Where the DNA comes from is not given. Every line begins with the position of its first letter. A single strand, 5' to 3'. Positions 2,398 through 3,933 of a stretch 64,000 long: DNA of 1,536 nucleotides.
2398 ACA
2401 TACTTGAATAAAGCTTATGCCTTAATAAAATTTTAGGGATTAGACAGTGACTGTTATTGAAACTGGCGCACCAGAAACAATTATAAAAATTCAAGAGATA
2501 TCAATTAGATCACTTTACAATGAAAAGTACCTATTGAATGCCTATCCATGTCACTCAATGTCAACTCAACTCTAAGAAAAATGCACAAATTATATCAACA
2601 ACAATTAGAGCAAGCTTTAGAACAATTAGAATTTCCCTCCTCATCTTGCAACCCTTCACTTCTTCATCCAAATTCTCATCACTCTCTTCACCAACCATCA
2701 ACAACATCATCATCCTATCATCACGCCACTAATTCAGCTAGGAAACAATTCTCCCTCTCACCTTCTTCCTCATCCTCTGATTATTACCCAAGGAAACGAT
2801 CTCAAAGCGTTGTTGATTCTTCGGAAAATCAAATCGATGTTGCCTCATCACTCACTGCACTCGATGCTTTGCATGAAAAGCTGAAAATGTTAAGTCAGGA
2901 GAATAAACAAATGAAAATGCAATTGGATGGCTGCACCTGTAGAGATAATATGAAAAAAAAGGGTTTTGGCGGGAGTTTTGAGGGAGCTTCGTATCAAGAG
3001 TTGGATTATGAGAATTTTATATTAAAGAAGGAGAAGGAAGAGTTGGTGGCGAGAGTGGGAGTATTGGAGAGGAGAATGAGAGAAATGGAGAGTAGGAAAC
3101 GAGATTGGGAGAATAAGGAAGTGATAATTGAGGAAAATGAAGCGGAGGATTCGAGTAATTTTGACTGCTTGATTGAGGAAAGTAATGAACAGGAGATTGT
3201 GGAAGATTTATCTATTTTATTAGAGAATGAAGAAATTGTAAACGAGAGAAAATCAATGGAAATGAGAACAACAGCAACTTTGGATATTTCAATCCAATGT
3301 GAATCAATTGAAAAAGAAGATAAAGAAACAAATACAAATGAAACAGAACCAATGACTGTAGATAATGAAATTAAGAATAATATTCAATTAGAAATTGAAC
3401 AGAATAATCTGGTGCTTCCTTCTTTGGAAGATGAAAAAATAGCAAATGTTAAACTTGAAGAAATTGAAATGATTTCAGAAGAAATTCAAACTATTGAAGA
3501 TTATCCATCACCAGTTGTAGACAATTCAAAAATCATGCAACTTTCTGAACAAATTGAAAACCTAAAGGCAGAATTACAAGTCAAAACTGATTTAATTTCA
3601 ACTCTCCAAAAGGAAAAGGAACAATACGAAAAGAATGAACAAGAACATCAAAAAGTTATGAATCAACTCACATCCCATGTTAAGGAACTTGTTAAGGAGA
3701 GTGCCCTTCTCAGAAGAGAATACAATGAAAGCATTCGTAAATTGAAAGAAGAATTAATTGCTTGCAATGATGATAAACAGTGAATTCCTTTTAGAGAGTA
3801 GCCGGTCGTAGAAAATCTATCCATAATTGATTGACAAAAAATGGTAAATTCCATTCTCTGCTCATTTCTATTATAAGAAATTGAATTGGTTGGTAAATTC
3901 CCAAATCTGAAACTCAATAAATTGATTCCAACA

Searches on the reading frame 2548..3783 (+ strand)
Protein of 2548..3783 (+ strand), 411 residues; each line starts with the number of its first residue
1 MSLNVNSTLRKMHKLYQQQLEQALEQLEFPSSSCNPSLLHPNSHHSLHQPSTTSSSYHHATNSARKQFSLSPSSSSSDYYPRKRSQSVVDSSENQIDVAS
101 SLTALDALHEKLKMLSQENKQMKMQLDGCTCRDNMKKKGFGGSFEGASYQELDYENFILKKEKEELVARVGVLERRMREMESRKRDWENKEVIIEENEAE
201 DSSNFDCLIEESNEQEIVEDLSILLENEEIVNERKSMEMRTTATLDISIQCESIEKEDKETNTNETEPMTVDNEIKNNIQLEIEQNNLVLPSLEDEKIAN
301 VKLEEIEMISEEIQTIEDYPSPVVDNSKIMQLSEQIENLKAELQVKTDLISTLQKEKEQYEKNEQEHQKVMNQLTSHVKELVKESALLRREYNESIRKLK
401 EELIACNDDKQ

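Call 21: search_protein_families(library=pfam, proteins=[window:2548-3783:+], max_evalue=0.001)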
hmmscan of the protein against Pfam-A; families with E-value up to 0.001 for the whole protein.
window:2548-3783:+ (411 aa): 2 families
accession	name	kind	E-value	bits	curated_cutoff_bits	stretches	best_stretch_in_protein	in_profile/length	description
PF11690.13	DUF3287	-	0.00016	21.9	27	1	155-191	63-99/121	Protein of unknown function (DUF3287)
PF08581.15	Tup_N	-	0.00057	20.6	28.7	1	332-403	2-73/77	Tup N-terminal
